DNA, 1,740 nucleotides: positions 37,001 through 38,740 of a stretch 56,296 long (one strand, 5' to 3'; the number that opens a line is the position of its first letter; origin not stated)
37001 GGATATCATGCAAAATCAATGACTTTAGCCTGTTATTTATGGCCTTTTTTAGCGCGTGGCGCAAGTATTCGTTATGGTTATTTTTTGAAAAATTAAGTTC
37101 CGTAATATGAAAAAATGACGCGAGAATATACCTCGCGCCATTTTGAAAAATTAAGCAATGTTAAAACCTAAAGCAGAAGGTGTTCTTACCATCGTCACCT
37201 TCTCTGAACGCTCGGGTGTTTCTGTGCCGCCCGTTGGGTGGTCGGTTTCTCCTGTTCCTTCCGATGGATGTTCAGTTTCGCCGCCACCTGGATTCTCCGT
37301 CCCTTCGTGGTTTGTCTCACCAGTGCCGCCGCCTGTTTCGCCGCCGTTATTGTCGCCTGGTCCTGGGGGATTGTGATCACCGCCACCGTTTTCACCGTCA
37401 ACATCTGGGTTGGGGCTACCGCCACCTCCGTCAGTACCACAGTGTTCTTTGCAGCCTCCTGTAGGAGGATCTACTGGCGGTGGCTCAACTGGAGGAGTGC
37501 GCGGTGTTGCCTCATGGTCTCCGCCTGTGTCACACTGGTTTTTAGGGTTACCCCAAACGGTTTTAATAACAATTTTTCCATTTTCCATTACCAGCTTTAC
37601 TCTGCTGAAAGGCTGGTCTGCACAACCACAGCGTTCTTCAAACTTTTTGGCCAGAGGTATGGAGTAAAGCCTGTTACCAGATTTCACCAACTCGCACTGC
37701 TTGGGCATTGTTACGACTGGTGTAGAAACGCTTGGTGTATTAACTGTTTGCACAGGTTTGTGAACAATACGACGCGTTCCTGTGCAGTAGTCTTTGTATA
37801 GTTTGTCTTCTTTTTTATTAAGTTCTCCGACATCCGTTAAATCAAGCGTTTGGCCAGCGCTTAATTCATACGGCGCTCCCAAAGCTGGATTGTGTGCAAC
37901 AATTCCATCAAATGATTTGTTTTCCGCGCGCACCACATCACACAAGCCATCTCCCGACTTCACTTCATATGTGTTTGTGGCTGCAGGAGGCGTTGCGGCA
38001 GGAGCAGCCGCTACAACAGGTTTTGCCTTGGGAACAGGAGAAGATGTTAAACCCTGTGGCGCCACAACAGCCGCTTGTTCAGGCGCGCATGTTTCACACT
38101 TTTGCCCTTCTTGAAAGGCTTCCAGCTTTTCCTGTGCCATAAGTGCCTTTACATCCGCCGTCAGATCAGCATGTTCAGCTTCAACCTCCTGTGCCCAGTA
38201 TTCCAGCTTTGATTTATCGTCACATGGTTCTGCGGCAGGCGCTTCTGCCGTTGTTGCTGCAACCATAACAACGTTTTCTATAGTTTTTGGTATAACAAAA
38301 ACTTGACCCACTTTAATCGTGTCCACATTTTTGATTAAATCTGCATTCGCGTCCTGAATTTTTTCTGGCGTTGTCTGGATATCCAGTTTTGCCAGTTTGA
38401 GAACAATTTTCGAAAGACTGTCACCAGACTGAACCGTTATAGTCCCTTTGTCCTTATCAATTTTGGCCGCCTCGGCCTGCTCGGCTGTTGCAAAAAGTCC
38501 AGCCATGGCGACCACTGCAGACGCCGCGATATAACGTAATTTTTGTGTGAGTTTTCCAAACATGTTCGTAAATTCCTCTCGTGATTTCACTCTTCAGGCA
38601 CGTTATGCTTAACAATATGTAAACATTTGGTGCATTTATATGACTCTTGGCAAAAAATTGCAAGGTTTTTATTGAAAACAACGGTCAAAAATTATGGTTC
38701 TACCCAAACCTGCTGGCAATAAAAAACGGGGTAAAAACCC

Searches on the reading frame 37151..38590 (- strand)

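Call 100: search_protein_families(library=pfam, max_evalue=0.00001, proteins=[window:37151-38590:-])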
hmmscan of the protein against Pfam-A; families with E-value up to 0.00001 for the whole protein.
window:37151-38590:- (479 aa): 1 family
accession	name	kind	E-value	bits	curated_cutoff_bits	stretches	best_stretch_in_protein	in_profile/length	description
PF01476.26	LysM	-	4.9e-09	36.4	20.9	1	51-101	1-43/43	LysM domain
